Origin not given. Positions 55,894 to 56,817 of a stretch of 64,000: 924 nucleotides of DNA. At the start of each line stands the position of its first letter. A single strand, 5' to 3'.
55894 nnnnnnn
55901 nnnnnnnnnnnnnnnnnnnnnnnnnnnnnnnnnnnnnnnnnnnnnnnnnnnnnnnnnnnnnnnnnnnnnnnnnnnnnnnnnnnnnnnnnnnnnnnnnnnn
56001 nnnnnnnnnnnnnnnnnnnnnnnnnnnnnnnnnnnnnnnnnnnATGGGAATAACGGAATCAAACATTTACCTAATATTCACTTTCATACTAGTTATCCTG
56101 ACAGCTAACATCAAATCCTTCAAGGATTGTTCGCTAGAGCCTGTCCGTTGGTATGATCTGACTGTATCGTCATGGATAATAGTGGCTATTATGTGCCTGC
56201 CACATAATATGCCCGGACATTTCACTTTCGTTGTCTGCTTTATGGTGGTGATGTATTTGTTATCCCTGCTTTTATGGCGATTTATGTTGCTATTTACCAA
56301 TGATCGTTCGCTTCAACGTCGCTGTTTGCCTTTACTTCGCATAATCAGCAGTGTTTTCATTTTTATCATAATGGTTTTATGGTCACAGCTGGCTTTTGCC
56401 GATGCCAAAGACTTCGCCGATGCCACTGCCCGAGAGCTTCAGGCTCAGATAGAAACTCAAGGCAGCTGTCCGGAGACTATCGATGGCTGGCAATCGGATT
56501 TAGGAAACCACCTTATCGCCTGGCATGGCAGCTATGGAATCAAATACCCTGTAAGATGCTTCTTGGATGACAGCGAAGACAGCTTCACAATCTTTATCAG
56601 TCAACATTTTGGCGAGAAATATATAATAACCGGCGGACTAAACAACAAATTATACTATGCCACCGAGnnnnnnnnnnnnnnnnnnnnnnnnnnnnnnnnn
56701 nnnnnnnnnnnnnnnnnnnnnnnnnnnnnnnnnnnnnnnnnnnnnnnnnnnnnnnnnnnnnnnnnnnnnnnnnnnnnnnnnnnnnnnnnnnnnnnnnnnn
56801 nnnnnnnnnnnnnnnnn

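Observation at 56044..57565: Tandemly duplicated membrane-protein genes with co-duplicated upstream and downstream signals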

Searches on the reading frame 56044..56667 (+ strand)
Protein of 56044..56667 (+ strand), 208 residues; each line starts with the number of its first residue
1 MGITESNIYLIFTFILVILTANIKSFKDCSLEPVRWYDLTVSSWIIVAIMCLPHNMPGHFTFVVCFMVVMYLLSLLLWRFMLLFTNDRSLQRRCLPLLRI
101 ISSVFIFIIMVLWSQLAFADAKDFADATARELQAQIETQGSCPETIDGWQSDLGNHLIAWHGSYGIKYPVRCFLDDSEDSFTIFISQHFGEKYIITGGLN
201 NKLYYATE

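Call 7: search_protein_families(library=pfam, proteins=[window:56044-56667:+], max_evalue=1)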
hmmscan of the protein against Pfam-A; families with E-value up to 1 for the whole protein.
window:56044-56667:+ (208 aa): 3 families
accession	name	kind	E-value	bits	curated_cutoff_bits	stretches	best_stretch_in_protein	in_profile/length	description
PF12304.13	BCLP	-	0.014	15.4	29.4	1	23-78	124-175/184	Beta-casein like protein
PF05095.17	DUF687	-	0.15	11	25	1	62-106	310-352/537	Protein of unknown function (DUF687)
PF14208.11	DUF4320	-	0.21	12.1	25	0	104-156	3-55/119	Domain of unknown function (DUF4320)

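Call 8: search_protein_families(library=ncbifam, proteins=[window:56044-56667:+], max_evalue=1)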
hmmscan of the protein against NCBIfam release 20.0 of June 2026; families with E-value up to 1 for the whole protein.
window:56044-56667:+ (208 aa): 3 families
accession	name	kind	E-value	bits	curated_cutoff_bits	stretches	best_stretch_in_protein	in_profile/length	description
NF038008.1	ABC_perm_DarB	equivalog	0.067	11.1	700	1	8-153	334-474/777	darobactin export ABC transporter permease subunit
NF047874.1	MASE3_PAS_HK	subfamily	0.13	11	560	1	8-111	115-224/655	MASE3 domain-containing sensor histidine kinase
TIGR04154.1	archaeo_STT3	subfamily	0.15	10.3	450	1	8-115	213-324/831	oligosaccharyl transferase, archaeosortase A system-associated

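Call 9: find_homologous_proteins(query=window:56044-56667:+, max_evalue=0.001)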
Query window:56044-56667:+ (208 aa): 1 proteins with E <= 0.001 among 67 candidates.
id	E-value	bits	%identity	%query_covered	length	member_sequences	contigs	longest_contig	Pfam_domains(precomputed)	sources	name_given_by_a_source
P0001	1.2e-137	474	100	100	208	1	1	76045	-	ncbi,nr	ncbi:MAG: hypothetical protein JEZ07_02580 [Phycisphaerae bacterium]|nr:hypothetical protein [Phycis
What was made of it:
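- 56044..56670 (+): Paralogue A, 208 aa: four TM helices followed by an extracytoplasmic pilin-like head. Identical to NCBI 'MAG: hypothetical protein JEZ07_02580 [Phycisphaerae bacterium]' (call 9).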

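Call 18: search_protein_representatives(alignment_id=A2)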
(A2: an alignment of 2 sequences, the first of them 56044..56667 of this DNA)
Query: 2 sequences, 208 profile positions. Proteins with E-value up to 0.001 (for the whole library): 95; up to 1e-10: 20; up to 1e-30: 1. The best 95 are listed.
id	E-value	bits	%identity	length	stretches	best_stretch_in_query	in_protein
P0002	1.1e-64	234.2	-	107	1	102-208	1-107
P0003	9.6e-19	84.1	-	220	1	30-203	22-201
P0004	4.9e-17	78.5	-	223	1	10-204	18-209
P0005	8.8e-16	74.4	-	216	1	8-204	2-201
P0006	1.6e-15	73.6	-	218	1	9-203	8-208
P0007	4.6e-15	72.1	-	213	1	12-203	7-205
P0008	7.2e-15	71.5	-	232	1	12-203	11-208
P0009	3.4e-14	69.3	-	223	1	12-203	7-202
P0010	1.4e-13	67.3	-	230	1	10-203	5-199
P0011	5.2e-13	65.4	-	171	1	68-203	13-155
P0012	8.3e-13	64.7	-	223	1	10-203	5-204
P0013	5.0e-12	62.2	-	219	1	19-202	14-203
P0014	5.8e-12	62.0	-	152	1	101-203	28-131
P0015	1.3e-11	60.8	-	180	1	36-204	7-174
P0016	1.4e-11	60.7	-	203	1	34-204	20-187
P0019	4.9e-11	59.0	-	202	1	63-203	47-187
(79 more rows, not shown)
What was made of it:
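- On Unnamed 4-TM / pilin-like-head family (Planctomycetota, Omnitrophota; no Pfam model): Matches typically span from about profile positions 8-40 to about 204 (call 18).
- Most matches span much of the profile, often from about positions 8-40 to about 204 (call 18).
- Tried and rejected: The exhaustive HMMER search was needed (call 18).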

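Call 22: find_homologous_proteins(query=A3, max_evalue=0.001)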
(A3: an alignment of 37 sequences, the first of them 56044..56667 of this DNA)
Query A3 (37 sequences) (208 aa, profile of the alignment): 3 proteins with E <= 0.001 among 4403 candidates.
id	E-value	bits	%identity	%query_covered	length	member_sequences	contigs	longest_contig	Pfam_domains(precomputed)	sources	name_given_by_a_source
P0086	3.3e-58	215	22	93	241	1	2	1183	-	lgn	-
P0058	6.6e-53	197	26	53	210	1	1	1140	-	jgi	jgi:hypothetical protein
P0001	1.4e-49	186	100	100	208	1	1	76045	-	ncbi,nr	ncbi:MAG: hypothetical protein JEZ07_02580 [Phycisphaerae bacterium]|nr:hypothetical protein [Phycis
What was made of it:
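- Tried and rejected: Word-indexed homology search: the single protein returned only itself, and the 37-member profile returned only 3 proteins (calls 9, 22).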

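Call 25: find_related_loci(query=A4, collection=genome_contigs, flank=6000)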
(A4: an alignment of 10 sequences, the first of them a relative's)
Query A4 (216 aa) in genome_contigs; peptide patterns used: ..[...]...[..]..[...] (x = any residue, [..] = any of these).
26 stretches matched a pattern; 6 encode a relative of the query (tblastn E <= 1e-3); 6 distinct loci.
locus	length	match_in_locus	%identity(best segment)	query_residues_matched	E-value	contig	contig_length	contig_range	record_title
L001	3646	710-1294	43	20-215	9e-54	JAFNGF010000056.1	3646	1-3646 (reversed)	MAG: Planctomycetota bacterium isolate bin_34 PROKKA_contig000056, whole genome shotgun sequence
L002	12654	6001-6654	44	1-216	7e-56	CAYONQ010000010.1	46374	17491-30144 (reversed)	MAG TPA_asm: uncultured Pirellulales bacterium isolate binchicken_co262_96 genome assembly, contig: NODE_614_length_4637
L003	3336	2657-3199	46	20-201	4e-38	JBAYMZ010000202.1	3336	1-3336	MAG: Candidatus Omnitrophota bacterium isolate SO_2016_LW1_52 scaffold56846_LW64-88_2016, whole genome shotgun sequence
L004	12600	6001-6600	40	1-200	4e-35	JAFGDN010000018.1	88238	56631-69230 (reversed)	MAG: Sedimentisphaerales bacterium isolate Zod_Metabat.1177 k87_2365318, whole genome shotgun sequence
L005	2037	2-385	47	88-216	6e-34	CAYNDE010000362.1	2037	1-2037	MAG TPA_asm: uncultured Pirellulales bacterium isolate binchicken_co34_157 genome assembly, contig: NODE_103935_length_2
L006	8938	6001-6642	47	2-215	5e-52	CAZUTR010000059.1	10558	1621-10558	MAG TPA_asm: uncultured Pirellulales bacterium isolate binchicken_co89_511 genome assembly, contig: NODE_12639_length_10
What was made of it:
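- The six GTDB genome loci are three Pirellulales, one Sedimentisphaerales, one other Planctomycetota and one Omnitrophota (call 25).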

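Call 30: search_protein_families(library=pfam, proteins=[L004:3744-4874:+, L004:4636-5931:+, L004:6780-8024:+, L004:8741-10432:+, L002:4369-4854:+, L002:4935-5942:+, L002:6756-7619:+, L002:8162-9361:+, L006:4387-5523:-, L006:6736-7536:+], max_evalue=0.0001)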
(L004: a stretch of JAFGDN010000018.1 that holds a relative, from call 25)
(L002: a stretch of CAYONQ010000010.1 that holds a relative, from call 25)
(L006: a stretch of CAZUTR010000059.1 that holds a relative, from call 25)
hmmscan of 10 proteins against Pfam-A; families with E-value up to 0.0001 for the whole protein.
L004:3744-4874:+ (377 aa): 3 families
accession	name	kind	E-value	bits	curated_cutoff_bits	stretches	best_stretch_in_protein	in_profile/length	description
PF02784.22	Orn_Arg_deC_N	-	1.2e-54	185.7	23.4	1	22-265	2-247/247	Pyridoxal-dependent decarboxylase, pyridoxal binding domain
PF00278.28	Orn_DAP_Arg_deC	-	2.1e-19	70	23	1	158-354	5-95/95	Pyridoxal-dependent decarboxylase, C-terminal sheet domain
PF01168.26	Ala_racemase_N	-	4.8e-05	23.6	24.1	1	19-217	1-191/220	Alanine racemase, N-terminal domain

L004:4636-5931:+ (432 aa): 4 families
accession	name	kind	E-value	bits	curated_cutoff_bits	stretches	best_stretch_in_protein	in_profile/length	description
PF08240.17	ADH_N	-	1.8e-29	102.5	23.5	1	112-225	1-102/104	Alcohol dehydrogenase GroES-like domain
PF00107.32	ADH_zinc_N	-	6e-23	81.6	31.8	1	265-392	1-128/129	Zinc-binding dehydrogenase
PF16912.11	Glu_dehyd_C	-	3.8e-15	56.4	34.9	1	253-432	29-211/211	Glucose dehydrogenase C-terminus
PF13602.12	ADH_zinc_N_2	-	1.7e-07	32.7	27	1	318-420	19-125/134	Zinc-binding dehydrogenase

L004:6780-8024:+ (415 aa): 3 families
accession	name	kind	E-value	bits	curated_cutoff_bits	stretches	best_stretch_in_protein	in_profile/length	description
PF02464.23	CinA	-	2.3e-55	186.9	23.5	1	257-408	2-153/155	Competence-damaged protein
PF00994.29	MoCF_biosynth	-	7.6e-39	133.1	26.6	1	6-170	2-143/144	Probable molybdopterin binding domain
PF18146.6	CinA_KH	-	2.3e-09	37.6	27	1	181-253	2-73/73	Damage-inducible protein CinA KH domain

L004:8741-10432:+ (564 aa): 3 families
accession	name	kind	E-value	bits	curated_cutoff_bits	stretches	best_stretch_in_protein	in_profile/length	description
PF13487.12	HD_5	-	7.4e-35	120.6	27.2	1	356-522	5-170/170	HD domain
PF01966.28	HD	-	1.2e-19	71.2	22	1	367-491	3-116/116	HD domain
PF08668.18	HDOD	-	2.6e-05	24.2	22.9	1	367-422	97-146/196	HDOD domain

L002:4369-4854:+ (162 aa): 1 family
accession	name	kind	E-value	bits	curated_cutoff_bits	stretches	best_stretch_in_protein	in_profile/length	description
PF00380.25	Ribosomal_S9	-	5.1e-47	159.7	22.5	1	41-162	1-121/121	Ribosomal protein S9/S16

L002:4935-5942:+ (336 aa): 3 families
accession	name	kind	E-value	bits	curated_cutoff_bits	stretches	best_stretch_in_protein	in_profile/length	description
PF22698.1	Semialdhyde_dhC_1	-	8.6e-56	188.8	27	1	150-310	1-165/165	Semialdehyde dehydrogenase, dimerisation domain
PF01118.30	Semialdhyde_dh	-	4.6e-30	105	26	1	3-141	1-120/121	Semialdehyde dehydrogenase, NAD binding domain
PF02774.23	Semialdhyde_dhC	-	2.8e-17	63.9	26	1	160-313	2-184/184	Semialdehyde dehydrogenase, dimerisation domain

L002:6756-7619:+ (288 aa): 1 family
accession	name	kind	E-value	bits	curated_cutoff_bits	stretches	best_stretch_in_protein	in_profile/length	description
PF00795.27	CN_hydrolase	-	6.1e-28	98.3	23.2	1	12-250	1-248/256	Carbon-nitrogen hydrolase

L002:8162-9361:+ (400 aa): 1 family
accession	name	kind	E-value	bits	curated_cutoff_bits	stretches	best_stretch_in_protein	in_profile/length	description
PF01960.23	ArgJ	-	6.1e-139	463.4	32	1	14-400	2-377/377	ArgJ family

L006:4387-5523:- (378 aa): 1 family
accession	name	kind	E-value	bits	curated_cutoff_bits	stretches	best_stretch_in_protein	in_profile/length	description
PF01924.21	HypD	-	5.5e-143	476.7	25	1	25-372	4-351/351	Hydrogenase formation hypA family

L006:6736-7536:+ (267 aa): 0 families

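Call 34: find_related_loci(query=A2, collection=metagenome_contigs, flank=6000)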
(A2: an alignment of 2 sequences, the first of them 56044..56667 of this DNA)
Query A2 (208 aa) in metagenome_contigs; peptide patterns used: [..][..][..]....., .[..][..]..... (x = any residue, [..] = any of these).
600 stretches matched a pattern, but none encodes a relative of the query by tblastn (E <= 1e-3).
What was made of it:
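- Tried and rejected: Close relatives of the window pair: a scan of JGI metagenomes found none (call 34), so copy-number variation across near relatives could not be assessed.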

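Call 36: find_related_loci(query=A4, collection=metagenome_contigs, flank=6000)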
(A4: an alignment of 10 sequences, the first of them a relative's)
Query A4 (216 aa) in metagenome_contigs; peptide patterns used: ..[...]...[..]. (x = any residue, [..] = any of these).
96 stretches matched a pattern; 14 encode a relative of the query (tblastn E <= 1e-3); 14 distinct loci.
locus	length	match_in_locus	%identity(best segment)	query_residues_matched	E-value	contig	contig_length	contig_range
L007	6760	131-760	46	6-216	2e-58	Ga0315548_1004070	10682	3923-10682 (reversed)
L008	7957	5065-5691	44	7-216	5e-56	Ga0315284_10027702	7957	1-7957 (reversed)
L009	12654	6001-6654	44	1-216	1e-55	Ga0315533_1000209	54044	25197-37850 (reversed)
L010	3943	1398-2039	43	4-216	3e-55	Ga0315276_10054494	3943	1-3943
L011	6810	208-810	47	15-216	5e-55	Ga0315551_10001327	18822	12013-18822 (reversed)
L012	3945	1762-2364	47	15-216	2e-54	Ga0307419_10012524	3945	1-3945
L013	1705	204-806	47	15-216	8e-56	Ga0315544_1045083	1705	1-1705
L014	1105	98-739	47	2-215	9e-55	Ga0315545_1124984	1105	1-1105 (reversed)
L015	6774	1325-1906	45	6-200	3e-46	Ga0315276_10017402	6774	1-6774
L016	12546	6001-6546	40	20-200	1e-43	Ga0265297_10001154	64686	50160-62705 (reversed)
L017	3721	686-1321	42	1-216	3e-42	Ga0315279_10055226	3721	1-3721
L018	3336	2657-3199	46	20-201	7e-38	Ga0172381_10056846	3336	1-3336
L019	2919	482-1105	43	7-215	8e-38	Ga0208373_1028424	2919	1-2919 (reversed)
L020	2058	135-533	44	82-215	1e-31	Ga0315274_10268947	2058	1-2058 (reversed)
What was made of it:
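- Fourteen more loci come from metagenomes (call 36).
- Tried and rejected: A 10-member subgroup worked (calls 25, 36).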

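Call 38: predict_structure(alignment_id=A3)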
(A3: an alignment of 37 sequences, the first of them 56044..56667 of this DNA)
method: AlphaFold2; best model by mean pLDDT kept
length: 208 residues; sequences in the alignment: 37
mean_pLDDT: 83.2   pTM: 0.75
mean pLDDT of the five models: 83.2, 81.7, 81.7, 79.2, 79.0
residues with pLDDT >= 90: 80; 70-90: 97; 50-70: 29; < 50: 2
segments of 3 or more residues with pLDDT < 50: none
pLDDT, mean of each block of 10 residues (from residue 1): 65 76 63 66 74 65 80 81 78 77 84 91 97 97 95 92 91 94 90 96 96
secondary structure, 60 per line:
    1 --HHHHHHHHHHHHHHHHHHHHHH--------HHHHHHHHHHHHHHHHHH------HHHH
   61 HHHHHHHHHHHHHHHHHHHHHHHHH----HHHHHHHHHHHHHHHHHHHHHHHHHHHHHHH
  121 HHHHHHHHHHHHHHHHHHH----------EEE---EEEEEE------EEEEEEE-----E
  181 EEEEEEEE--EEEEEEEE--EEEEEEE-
elements in order: H3-24 H33-50 H57-85 H90-139 E150-152 E156-161 E168-174 E180-188 E191-198 E201-207
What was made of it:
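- On Unnamed 4-TM / pilin-like-head family (Planctomycetota, Omnitrophota; no Pfam model): AF2 helices are 3-24, 33-50, 57-85 and 90-139, followed by 5-6 strands (call 38).
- On Type IV pilin / pseudopilin superfamily: About 90 residues with 3 TM helices precede the module (call 38).
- The full-length model has pLDDT 83 (call 38).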

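Call 41: search_protein_families(library=pfam, proteins=[L016:5017-5916:+, L016:6671-7945:+, L003:1546-2478:+, L008:4454-4960:+, L008:6561-7772:+, L010:2-1330:+, L010:2147-3433:-, L015:2792-4036:+, L001:1357-3177:-, L007:1565-2455:+], max_evalue=0.0001)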
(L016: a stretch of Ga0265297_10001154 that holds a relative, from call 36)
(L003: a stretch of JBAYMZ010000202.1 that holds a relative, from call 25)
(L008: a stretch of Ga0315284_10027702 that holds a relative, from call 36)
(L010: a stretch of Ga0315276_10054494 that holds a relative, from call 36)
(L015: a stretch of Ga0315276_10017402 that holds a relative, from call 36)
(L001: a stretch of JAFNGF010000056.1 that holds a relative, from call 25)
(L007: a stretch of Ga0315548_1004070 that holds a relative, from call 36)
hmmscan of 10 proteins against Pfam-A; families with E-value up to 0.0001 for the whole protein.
L016:5017-5916:+ (300 aa): 2 families
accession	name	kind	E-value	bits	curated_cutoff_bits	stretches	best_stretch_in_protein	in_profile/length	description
PF01715.23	IPPT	-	5.4e-68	229.7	23.6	1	39-276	2-242/243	IPP transferase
PF01745.22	IPT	-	3.1e-05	24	20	1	6-47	4-45/233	Isopentenyl transferase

L016:6671-7945:+ (425 aa): 5 families
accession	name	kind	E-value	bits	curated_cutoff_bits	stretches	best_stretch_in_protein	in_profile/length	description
PF16360.10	GTP-bdg_M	-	2.9e-31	108.3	29.5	1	118-196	1-79/79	GTP-binding GTPase Middle Region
PF13167.11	GTP-bdg_N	-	2.1e-27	95.9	25.4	1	31-116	4-89/89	GTP-binding GTPase N-terminal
PF01926.29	MMR_HSR1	-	1.4e-19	70.7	21.9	1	205-322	3-113/113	50S ribosome-binding GTPase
PF02421.24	FeoB_N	-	1.3e-07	31.7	27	1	204-358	3-155/156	Ferrous iron transport protein B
PF16897.10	MMR_HSR1_Xtn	-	1.5e-07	31.7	35.2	1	316-361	58-102/106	C-terminal region of MMR_HSR1 domain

L003:1546-2478:+ (311 aa): 2 families
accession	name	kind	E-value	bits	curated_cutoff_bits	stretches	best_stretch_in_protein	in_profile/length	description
PF01715.23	IPPT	-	4.4e-69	233.3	23.6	1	51-288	2-242/243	IPP transferase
PF01745.22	IPT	-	6.1e-08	32.8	20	1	16-113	2-99/233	Isopentenyl transferase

L008:4454-4960:+ (169 aa): 2 families
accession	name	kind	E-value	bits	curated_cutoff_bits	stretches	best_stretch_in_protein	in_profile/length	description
PF01909.29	NTP_transf_2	-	1.1e-11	45.3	21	1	78-131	4-47/93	Nucleotidyltransferase domain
PF18765.7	Polbeta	-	5.9e-06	26.8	26.9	1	84-120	8-43/93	Polymerase beta, Nucleotidyltransferase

L008:6561-7772:+ (404 aa): 1 family
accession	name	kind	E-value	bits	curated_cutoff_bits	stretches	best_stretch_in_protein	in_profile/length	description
PF01960.23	ArgJ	-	9.3e-136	452.9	32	1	18-404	2-377/377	ArgJ family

L010:2-1330:+ (443 aa): 0 families

L010:2147-3433:- (429 aa): 1 family
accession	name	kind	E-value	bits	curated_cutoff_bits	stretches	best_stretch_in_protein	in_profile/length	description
PF01263.26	Aldose_epim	-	1.3e-88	297.8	27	1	101-422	3-297/299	Aldose 1-epimerase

L015:2792-4036:+ (415 aa): 1 family
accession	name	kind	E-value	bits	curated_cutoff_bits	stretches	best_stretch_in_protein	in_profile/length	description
PF01960.23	ArgJ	-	2.5e-138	461.4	32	1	29-415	2-377/377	ArgJ family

L001:1357-3177:- (607 aa): 4 families
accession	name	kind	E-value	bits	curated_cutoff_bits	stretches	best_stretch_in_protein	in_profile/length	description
PF22521.2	HypF_C_2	-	1.7e-70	237.9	27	1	338-595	1-241/241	Carbamoyltransferase, Kae1-like Domain, second subdomain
PF01300.24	Sua5_yciO_yrdC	-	6.4e-44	150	25.1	1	44-217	2-177/178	Telomere recombination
PF17788.7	HypF_C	-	3e-34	118.1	23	1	233-329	3-99/99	HypF Kae1-like domain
PF07503.17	zf-HYPF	-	9.8e-05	22.5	23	0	7-22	18-33/34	HypF finger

L007:1565-2455:+ (297 aa): 1 family
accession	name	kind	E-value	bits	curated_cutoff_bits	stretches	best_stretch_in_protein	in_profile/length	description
PF00795.27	CN_hydrolase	-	1e-31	110.6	23.2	1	27-274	1-249/256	Carbon-nitrogen hydrolase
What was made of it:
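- Neighbours vary and are housekeeping genes: argC/argJ/rpsI/CN-hydrolase, MiaA/HflX, HypD/HypF, OrnDC/ADH/CinA (calls 30, 41). No T4P or T2SS neighbours were found (calls 30, 41).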

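Call 48: search_protein_families(library=padloc, proteins=[window:56044-56667:+], max_evalue=0.1)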
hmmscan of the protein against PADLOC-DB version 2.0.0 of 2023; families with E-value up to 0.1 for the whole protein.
window:56044-56667:+ (208 aa): 0 families
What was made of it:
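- On Anti-phage defence / immunity systems: PADLOC gave 0 hits (call 48).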

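Call 49: search_protein_families(library=phrogs, proteins=[window:56044-56667:+], max_evalue=0.1)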
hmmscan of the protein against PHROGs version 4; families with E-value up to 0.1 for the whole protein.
window:56044-56667:+ (208 aa): 1 family
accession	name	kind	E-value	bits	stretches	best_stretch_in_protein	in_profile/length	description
phrog_6241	-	unknown function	0.028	14.3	1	60-127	316-384/445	-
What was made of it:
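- On Anti-phage defence / immunity systems: PHROGs gave only E 0.028 on a TM stretch (call 49).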
